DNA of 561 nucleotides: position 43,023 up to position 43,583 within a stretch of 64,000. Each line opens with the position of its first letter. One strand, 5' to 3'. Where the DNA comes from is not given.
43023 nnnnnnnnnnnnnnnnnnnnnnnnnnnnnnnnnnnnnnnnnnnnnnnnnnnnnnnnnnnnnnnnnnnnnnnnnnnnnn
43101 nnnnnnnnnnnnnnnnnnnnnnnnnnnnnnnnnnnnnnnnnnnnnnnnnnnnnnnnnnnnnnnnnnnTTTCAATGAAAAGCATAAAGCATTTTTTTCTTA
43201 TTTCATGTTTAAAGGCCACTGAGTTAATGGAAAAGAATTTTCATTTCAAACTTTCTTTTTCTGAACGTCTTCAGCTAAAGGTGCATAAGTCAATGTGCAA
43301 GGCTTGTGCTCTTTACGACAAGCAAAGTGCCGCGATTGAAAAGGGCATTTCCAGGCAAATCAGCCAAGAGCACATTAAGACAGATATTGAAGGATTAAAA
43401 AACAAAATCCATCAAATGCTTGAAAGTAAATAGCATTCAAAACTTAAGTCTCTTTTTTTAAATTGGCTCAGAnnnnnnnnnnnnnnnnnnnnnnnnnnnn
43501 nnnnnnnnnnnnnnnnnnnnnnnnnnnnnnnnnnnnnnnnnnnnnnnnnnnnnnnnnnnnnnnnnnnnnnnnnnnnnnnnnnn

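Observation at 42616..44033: Small soluble anti-sigma with RsrA-like Cys/His spacing, a candidate thiol-redox switch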

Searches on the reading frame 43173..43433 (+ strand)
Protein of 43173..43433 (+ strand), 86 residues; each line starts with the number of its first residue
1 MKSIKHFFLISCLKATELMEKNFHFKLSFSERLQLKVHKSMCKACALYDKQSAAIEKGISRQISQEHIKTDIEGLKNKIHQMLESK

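Call 3: search_protein_families(library=pfam, proteins=[window:43173-43433:+], max_evalue=1)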
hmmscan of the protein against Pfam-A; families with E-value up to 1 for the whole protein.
window:43173-43433:+ (86 aa): 1 family
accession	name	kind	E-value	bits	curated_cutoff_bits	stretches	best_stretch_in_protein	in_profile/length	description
PF02617.22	ClpS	-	0.11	12.7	23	1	16-67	22-73/80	ATP-dependent Clp protease adaptor protein ClpS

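Call 4: search_protein_families(library=ncbifam, proteins=[window:43173-43433:+], max_evalue=1)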
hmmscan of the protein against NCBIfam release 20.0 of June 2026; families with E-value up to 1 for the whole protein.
window:43173-43433:+ (86 aa): 1 family
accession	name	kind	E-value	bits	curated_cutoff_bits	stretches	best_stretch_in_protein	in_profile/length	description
NF052368.1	antisigmaE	subfamily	6.1e-11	42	50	1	10-55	2-47/48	anti-sigma factor family protein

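Call 5: find_homologous_proteins(query=window:43173-43430:+, max_evalue=0.001)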
Query window:43173-43430:+ (86 aa): 76 proteins with E <= 0.001 among 76 candidates.
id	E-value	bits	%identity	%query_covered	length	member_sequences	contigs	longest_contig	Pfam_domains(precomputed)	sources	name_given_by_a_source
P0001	2.7e-37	144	84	100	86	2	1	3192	-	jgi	jgi:DNA transposition AAA+ family ATPase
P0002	7.1e-37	143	81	100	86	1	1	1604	-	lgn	-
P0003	1.4e-36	142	83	100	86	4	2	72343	-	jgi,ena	-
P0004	1.5e-35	138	100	79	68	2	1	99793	-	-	-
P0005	6.4e-23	98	59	92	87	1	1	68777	-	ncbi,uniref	ncbi:hypothetical protein ACT3CD_14885 [Geofilum sp. OHC36d9]|uniref:hypothetical protein n=1 Tax=Ge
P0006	8.1e-23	98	61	92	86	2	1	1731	-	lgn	-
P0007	1.2e-22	98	61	98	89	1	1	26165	-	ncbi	-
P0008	1.6e-22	97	61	98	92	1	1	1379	-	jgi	-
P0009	1.8e-22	97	59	97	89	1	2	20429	-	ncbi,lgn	-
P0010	2.8e-22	96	59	92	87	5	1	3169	-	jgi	-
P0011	2.9e-22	96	61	92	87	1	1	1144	-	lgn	-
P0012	3.8e-22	96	62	92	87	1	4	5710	-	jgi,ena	-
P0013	5.1e-22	96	60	99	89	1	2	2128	-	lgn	-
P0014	5.7e-22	95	58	100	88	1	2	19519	-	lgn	-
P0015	8.1e-22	95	60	99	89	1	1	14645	-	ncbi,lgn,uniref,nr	ncbi:hypothetical protein [Perlabentimonas gracilis]|uniref:hypothetical protein n=1 Tax=Perlabentim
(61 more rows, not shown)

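Call 6: search_solved_structures(query=window:43173-43430:+, max_evalue=10, show_alignments=3)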
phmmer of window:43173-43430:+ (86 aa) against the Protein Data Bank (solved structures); distinct sequences matched with E-value up to 10: 2.
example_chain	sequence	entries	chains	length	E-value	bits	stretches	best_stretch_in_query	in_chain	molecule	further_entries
6scy_A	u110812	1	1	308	2.5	12.3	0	2-49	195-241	[4Fe-4S]-dependent U34-ARNt thiolase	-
6scy_B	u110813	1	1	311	3.3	12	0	2-49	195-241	[4Fe-4S]-dependent U34-ARNt thiolase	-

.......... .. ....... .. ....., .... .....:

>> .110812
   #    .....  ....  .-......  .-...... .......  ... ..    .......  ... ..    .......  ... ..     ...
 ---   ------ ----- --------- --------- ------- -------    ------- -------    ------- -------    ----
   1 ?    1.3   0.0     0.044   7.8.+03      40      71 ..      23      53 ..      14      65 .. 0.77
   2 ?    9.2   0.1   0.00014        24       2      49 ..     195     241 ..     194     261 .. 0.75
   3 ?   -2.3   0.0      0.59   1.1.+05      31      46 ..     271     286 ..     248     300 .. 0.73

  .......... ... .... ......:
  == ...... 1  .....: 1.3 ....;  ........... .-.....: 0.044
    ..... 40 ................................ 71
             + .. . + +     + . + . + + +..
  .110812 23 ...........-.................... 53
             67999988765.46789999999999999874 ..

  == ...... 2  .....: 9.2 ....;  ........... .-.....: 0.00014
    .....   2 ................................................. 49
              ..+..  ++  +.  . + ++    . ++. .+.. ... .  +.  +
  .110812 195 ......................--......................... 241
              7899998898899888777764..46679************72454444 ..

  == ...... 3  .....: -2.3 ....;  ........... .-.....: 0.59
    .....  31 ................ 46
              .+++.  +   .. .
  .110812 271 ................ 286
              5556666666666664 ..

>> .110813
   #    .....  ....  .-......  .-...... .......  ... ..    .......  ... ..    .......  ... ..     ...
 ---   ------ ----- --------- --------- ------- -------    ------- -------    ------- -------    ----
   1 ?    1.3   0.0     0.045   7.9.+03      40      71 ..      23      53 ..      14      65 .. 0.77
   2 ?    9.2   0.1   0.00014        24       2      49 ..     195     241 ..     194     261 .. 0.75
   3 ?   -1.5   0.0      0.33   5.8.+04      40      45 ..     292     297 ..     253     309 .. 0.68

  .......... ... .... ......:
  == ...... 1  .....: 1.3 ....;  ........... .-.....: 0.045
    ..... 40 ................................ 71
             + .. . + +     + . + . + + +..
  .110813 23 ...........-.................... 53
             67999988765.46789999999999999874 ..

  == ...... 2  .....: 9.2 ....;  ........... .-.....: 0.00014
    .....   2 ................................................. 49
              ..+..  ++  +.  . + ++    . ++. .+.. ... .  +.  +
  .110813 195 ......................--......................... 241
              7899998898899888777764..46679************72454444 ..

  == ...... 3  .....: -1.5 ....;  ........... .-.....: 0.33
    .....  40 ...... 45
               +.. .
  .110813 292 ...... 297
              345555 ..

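Call 8: search_solved_structures(query=A1, max_evalue=10, show_alignments=5)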
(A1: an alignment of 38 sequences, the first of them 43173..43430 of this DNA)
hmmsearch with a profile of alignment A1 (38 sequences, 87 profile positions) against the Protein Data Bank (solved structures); distinct sequences matched with E-value up to 10: 7.
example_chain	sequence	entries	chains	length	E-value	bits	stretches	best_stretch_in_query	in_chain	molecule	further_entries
4u77_A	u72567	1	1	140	0.039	17.4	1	25-58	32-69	Centrosome-associated zinc finger protein CP190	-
6er1_A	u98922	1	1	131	0.04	17.3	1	25-58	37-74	Centrosome-associated zinc finger protein CP190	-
5eup_A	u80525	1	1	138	0.042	17.3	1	25-58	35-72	Centrosome-associated zinc finger protein CP190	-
7jsn_E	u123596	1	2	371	0.67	13.4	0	9-26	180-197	Guanine nucleotide-binding protein G(t) subunit alpha-1, Guanine nucleotide-binding protei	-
1sb6_A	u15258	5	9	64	1.2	12.6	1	33-85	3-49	copper chaperone ScAtx1 | SSR2857 PROTEIN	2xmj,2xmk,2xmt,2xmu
2xmm_A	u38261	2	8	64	1.2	12.6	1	33-85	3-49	SSR2857 PROTEIN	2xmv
4a46_A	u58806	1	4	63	1.2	12.6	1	33-85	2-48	SSR2857 PROTEIN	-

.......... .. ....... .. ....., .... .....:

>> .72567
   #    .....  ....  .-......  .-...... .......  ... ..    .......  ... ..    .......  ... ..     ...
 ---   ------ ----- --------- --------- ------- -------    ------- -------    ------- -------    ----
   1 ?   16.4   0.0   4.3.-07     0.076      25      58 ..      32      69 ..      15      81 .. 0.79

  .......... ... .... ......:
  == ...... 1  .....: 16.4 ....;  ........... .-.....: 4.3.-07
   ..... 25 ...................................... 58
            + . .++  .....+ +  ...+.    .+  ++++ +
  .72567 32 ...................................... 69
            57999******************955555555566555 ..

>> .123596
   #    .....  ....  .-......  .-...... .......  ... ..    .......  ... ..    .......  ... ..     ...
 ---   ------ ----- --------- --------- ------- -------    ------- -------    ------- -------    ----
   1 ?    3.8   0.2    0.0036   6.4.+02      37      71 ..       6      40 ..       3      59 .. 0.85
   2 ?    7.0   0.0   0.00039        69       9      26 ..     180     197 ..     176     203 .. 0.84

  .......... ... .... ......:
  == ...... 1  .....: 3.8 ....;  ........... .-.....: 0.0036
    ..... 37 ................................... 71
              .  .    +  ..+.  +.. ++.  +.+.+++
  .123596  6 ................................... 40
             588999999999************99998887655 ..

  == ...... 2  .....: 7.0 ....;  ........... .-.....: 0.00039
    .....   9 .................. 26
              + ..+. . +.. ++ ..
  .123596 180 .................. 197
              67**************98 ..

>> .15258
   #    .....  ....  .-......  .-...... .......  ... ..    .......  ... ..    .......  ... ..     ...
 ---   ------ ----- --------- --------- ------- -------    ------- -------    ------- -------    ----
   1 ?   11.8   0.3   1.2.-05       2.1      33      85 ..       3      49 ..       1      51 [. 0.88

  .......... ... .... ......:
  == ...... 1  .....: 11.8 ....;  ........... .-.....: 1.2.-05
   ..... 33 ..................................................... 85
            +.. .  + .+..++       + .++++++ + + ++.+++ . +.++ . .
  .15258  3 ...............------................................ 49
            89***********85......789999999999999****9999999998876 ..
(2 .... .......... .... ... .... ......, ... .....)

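Call 10: find_related_loci(query=A1, collection=genome_contigs, flank=4000)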
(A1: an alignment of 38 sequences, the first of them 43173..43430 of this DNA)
Query A1 (86 aa) in genome_contigs; peptide patterns used: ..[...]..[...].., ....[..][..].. (x = any residue, [..] = any of these).
599 stretches matched a pattern (row limit reached: there are more); 302 encode a relative of the query (tblastn E <= 1e-3); the best 80 are kept; 80 distinct loci.
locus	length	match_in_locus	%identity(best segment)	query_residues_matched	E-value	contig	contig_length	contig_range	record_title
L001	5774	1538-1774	62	1-79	1e-28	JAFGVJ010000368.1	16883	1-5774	MAG: Prolixibacteraceae bacterium isolate ZodW_Metabat.155 k87_18515191, whole genome shotgun sequence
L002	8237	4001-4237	58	1-79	2e-28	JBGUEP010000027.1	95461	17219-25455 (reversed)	MAG: Prolixibacteraceae bacterium isolate DXN-05 NODE_94_length_95461_cov_9.744901, whole genome shotgun sequence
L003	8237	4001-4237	59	1-79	3e-28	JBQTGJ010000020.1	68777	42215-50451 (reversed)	Geofilum sp. OHC36d9 c_000000000020, whole genome shotgun sequence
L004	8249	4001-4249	59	1-83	1e-27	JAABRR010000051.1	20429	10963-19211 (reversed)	MAG: Sphingobacteriia bacterium isolate S07.Bin180 NODE_51_length_20429_cov_4.42949, whole genome shotgun sequence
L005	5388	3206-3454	58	1-83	1e-27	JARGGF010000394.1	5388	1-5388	MAG: Bacteroidales bacterium isolate C14-25 NODE_394_length_5388_cov_3.402184, whole genome shotgun sequence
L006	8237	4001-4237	62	1-79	3e-27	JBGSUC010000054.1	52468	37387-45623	MAG: Prolixibacteraceae bacterium isolate JTS-AC423 k141_3029983, whole genome shotgun sequence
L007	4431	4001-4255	60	1-85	2e-27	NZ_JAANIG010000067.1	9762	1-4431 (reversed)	Perlabentimonas gracilis strain M08_MB NODE_67_length_9762_cov_17.730415, whole genome shotgun sequence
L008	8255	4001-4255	60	1-85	5e-27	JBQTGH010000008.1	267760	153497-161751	Thermophagus sp. OGC60D27 NODE_8_length_267760_cov_195.507477, whole genome shotgun sequence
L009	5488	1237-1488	56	1-84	7e-27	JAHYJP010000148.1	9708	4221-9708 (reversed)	MAG: Bacteroidales bacterium isolate KA25 NODE_3089_length_9756_cov_6.293385, whole genome shotgun sequence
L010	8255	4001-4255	56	1-85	6e-27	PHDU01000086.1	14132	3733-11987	MAG: Bacteroidetes bacterium HGW-Bacteroidetes-1 bjp_ig2103_scaffold_1922, whole genome shotgun sequence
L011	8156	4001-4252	55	1-84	1e-26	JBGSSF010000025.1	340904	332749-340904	MAG: Bacteroidales bacterium isolate JTS-AC376 k141_1540365, whole genome shotgun sequence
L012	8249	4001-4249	55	1-83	1e-26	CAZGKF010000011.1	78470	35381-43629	MAG TPA_asm: uncultured Bacteroidaceae bacterium isolate SRP141376_co3_452 genome assembly, contig: NODE_672_length_7847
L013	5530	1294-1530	61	1-79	7e-27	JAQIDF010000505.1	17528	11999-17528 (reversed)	MAG: Prolixibacteraceae bacterium isolate GH41 k119_23729, whole genome shotgun sequence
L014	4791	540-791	54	1-84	3e-26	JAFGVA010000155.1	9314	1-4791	MAG: Bacteroidales bacterium isolate ZodW_Metabat.117 k87_11987282, whole genome shotgun sequence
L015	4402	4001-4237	59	1-79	3e-26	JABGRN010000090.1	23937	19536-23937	MAG: Prolixibacteraceae bacterium isolate co234_bin80 NODE_4025_length_23937_cov_17.126288, whole genome shotgun sequenc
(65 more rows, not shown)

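Call 18: predict_structure(alignment_id=A1)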
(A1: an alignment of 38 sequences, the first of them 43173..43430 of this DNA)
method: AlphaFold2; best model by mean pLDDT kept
length: 86 residues; sequences in the alignment: 38
mean_pLDDT: 74.4   pTM: 0.42
mean pLDDT of the five models: 74.4, 73.0, 72.1, 69.5, 68.9
residues with pLDDT >= 90: 0; 70-90: 55; 50-70: 30; < 50: 1
segments of 3 or more residues with pLDDT < 50: none
pLDDT, mean of each block of 10 residues (from residue 1): 61 70 67 80 85 85 63 80 81
secondary structure, 60 per line:
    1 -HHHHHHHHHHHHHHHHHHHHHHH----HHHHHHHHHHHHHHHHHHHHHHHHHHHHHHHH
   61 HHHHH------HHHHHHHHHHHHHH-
elements in order: H2-24 H29-65 H72-85

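Call 22: fold_search(model_id=the predicted structure, library=pdb)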
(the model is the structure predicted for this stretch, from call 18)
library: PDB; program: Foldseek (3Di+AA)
matches with E <= 10: 77; with E <= 0.001: 0
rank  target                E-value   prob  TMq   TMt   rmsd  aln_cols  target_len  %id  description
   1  2kp8_MODEL_1_A        1.5e+00  0.69  0.61  0.72   2.2        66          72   11  Ligand bound to a model peptide that mimics the open fusogenic form (released 2010-01-19)
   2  6nz3_A                1.7e+00  0.47  0.59  0.56   6.7        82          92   11  Crystal structure of computationally designed protein XAA_GGHN (released 2020-04-22)
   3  8h3a_E                2.4e+00  0.47  0.57  0.18   2.9        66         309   15  Cryo-EM Structure of the KBTBD2-CRL3~N8(removed)-CSN complex (released 2023-10-11)
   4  6nz3_B                2.4e+00  0.28  0.54  0.51   7.1        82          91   15  Crystal structure of computationally designed protein XAA_GGHN (released 2020-04-22)
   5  8eqs_A                2.7e+00  0.28  0.54  0.26  16.3        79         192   13  Structure of SARS-CoV-1 Orf3a in late endosome/lysosome-like environment, MSP1D1 nanodisc (released 2023-02-08)
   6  5of9_B                2.9e+00  0.38  0.54  0.10   2.2        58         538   12  Crystal structure of human MORC2 (residues 1-603) (released 2018-02-14)
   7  8eja_A                2.9e+00  0.20  0.44  0.36   3.9        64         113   19  Computational design of potent and selective inhibitors of Bak and Bax (released 2024-03-20)
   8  7n0e_B                3.2e+00  0.10  0.31  0.17   6.2        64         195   17  Co-complex of the histidine kinase region of RetS and the dimerization and histidine phosphotransfer domain of GacS (released 2022-03-09)
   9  7rsu_A                3.9e+00  0.15  0.37  0.06   3.3        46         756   17  TNA polymerase, n+2 product (released 2021-10-27)
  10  5ofa_A                4.5e+00  0.25  0.53  0.10   2.3        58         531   12  Crystal structure of human MORC2 (residues 1-603) with spinal muscular atrophy mutation T424R (released 2018-02-14)
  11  7y6c_A                4.5e+00  0.14  0.39  0.44   2.9        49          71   14  Crystal structure of the EscE/EsaG/EsaH complex (released 2022-07-20)
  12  7s8t_B                4.5e+00  0.10  0.36  0.38   6.4        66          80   14  M. xanthus ferritin-like protein EncC (released 2022-02-02)
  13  1ij5                  4.9e+00  0.25  0.58  0.19   3.1        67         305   13  METAL-FREE STRUCTURE OF MULTIDOMAIN EF-HAND PROTEIN, CBP40, FROM TRUE SLIME MOLD (released 2003-02-11)
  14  7y6b_D                4.9e+00  0.13  0.37  0.42   2.9        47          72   15  Crystal structure of the EscE/EsaH complex (released 2022-07-20)
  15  3okq                  4.9e+00  0.11  0.41  0.29  11.4       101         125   16  Crystal structure of a core domain of yeast actin nucleation cofactor Bud6 (released 2011-09-14)
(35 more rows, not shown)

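Call 24: search_protein_families(library=ncbifam, alignment_id=A1, max_evalue=0.01)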
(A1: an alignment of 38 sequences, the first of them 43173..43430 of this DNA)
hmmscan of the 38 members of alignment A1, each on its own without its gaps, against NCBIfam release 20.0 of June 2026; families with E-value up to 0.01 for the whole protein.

A. member 1, window:43173-43430:+ (86 aa): 1 family
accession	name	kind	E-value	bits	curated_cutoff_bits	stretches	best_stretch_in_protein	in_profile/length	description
NF052368.1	antisigmaE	subfamily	6.1e-11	42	50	1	10-55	2-47/48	anti-sigma factor family protein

B. families by the number of members that match (of 38 scanned): 3 families
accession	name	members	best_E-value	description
NF052368.1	antisigmaE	38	1.3e-14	anti-sigma factor family protein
NF009505.0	PRK12863.1-6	1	0.00021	YciI-like protein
NF045809.1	seleno_TsoX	1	0.0069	HSGNPxU motif (seleno)protein TsoX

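Call 33: search_protein_representatives(alignment_id=A1)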
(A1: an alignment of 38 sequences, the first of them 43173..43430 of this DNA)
Query: 38 sequences, 87 profile positions. Proteins with E-value up to 0.001 (for the whole library): 2209; up to 1e-10: 485; up to 1e-30: 2. The best 150 are listed.
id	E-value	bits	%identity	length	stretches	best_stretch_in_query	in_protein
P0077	1.7e-32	127.5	-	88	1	1-86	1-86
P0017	2.7e-31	123.6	-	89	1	1-86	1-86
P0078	1.7e-26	108.3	-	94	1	1-77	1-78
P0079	1.7e-26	108.3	-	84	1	1-80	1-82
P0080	5.8e-26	106.6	-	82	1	1-83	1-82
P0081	1.1e-25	105.7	-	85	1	1-84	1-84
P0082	1.5e-25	105.3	-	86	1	1-85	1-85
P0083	2.2e-23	98.3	-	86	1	1-85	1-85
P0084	3.9e-23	97.5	-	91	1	1-84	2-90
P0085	7.0e-23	96.7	-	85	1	5-85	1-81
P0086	3.7e-22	94.4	-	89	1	1-85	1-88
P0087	7.2e-22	93.4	-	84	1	1-82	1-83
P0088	1.0e-21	93.0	-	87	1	1-86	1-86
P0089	1.0e-21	93.0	-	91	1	5-82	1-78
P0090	2.1e-21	92.0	-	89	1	1-86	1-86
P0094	5.5e-21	90.6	-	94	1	1-85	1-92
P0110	4.0e-19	84.6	-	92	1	1-86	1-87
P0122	1.6e-18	82.8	-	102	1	3-85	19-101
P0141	7.7e-18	80.5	-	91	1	1-74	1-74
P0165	5.9e-17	77.7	-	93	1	1-84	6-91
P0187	2.8e-16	75.5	-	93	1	1-85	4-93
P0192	3.3e-16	75.3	-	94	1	2-85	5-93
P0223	1.4e-15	73.3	-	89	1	3-84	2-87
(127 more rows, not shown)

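Call 37: search_protein_families(library=pfam, alignment_id=A2, max_evalue=1)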
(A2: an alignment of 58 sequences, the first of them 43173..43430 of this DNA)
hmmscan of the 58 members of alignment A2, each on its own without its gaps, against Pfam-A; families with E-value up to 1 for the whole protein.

A. member 1, window:43173-43430:+ (86 aa): 1 family
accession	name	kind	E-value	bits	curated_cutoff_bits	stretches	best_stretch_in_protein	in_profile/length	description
PF02617.22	ClpS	-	0.11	12.7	23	1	16-67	22-73/80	ATP-dependent Clp protease adaptor protein ClpS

B. families by the number of members that match (of 58 scanned): 51 families (the first 25 are shown)
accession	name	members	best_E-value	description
PF13490.11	zf-HC2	19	6.8e-05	Putative zinc-finger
PF17026.10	zf-RRPl_C4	3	0.0019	Putative ribonucleoprotein zinc-finger pf C4 type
PF11261.13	IRF-2BP1_2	3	0.096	Interferon regulatory factor 2-binding protein zinc finger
PF25431.1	zf-C17orf113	2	0.00023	C17orf113 probable zinc finger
PF22728.1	NCH1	2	0.0038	NACHT C-terminal Helical domain 1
PF25829.1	DUF7953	1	0.0031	Domain of unknown function (DUF7953)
PF09548.15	Spore_III_AB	1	0.0032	Stage III sporulation protein AB (spore_III_AB)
PF15745.10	AP1AR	1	0.0077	AP-1 complex-associated regulatory protein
PF07149.16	Pes-10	1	0.011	Pes-10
PF17772.7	zf-MYST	1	0.013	MYST family zinc finger domain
PF11460.13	DUF3007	1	0.015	Protein of unknown function (DUF3007)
PF16741.10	mRNA_decap_C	1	0.02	mRNA-decapping enzyme C-terminus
PF08626.16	TRAPPC9-Trs120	1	0.025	Transport protein Trs120 or TRAPPC9, TRAPP II complex subunit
PF14492.12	EFG_III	1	0.026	Elongation Factor G, domain III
PF14279.12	HNH_5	1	0.027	HNH endonuclease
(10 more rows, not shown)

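Call 58: list_cluster_members(proteins=[P0077, P0084, P0094, P0110, P0122, P0141, P0165, P0187, P0192, P0223])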
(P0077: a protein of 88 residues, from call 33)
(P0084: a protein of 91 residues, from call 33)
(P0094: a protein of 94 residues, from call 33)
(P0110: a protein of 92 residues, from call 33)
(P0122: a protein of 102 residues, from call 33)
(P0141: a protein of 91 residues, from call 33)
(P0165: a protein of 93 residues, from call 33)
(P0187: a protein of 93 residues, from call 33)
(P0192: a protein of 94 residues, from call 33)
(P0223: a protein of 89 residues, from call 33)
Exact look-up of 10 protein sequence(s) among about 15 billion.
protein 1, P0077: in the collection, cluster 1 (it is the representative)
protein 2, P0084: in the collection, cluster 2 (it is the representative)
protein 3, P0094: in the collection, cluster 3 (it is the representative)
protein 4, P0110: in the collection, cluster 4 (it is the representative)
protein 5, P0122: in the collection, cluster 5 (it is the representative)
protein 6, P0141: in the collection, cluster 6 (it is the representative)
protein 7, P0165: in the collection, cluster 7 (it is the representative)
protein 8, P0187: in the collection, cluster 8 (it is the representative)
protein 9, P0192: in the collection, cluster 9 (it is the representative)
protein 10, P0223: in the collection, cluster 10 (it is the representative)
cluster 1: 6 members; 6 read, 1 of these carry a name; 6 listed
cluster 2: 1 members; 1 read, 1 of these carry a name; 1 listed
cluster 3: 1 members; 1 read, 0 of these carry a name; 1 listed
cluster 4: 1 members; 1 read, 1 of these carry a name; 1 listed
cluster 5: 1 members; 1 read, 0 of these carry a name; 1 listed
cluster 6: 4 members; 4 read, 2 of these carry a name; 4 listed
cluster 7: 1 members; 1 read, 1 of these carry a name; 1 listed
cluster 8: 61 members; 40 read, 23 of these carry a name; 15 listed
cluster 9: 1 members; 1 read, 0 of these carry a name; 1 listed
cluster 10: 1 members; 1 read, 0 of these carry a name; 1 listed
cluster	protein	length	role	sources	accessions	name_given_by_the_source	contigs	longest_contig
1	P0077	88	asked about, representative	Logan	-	-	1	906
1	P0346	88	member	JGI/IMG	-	hypothetical protein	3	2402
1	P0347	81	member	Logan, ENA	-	-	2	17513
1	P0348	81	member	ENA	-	-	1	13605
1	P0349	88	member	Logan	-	-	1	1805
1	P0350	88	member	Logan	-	-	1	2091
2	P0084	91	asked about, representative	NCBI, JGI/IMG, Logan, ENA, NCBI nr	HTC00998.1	MAG TPA: hypothetical protein VK705_09975 [Ferruginibacter sp.] | hypothetical protein | hypothetical protein [Ferruginibacter sp.]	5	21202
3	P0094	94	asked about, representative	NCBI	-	-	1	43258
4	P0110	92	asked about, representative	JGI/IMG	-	hypothetical protein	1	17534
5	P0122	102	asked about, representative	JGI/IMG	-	-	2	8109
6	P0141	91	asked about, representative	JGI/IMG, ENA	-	-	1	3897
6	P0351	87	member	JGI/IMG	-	hypothetical protein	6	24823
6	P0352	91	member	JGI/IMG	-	hypothetical protein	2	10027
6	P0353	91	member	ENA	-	-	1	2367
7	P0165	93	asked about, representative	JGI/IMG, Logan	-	hypothetical protein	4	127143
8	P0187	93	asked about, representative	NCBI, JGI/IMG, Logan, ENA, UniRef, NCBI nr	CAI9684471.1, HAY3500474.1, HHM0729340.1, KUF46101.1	hypothetical protein HZQ11_14620 [Elizabethkingia anophelis] | hypothetical protein n=1 Tax=Elizabethkingia TaxID=308865 RepID=UPI00073989F7 | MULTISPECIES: hypothetical protein [Elizabethkingia]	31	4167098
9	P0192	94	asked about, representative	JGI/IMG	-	-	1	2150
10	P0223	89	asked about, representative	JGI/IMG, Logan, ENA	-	-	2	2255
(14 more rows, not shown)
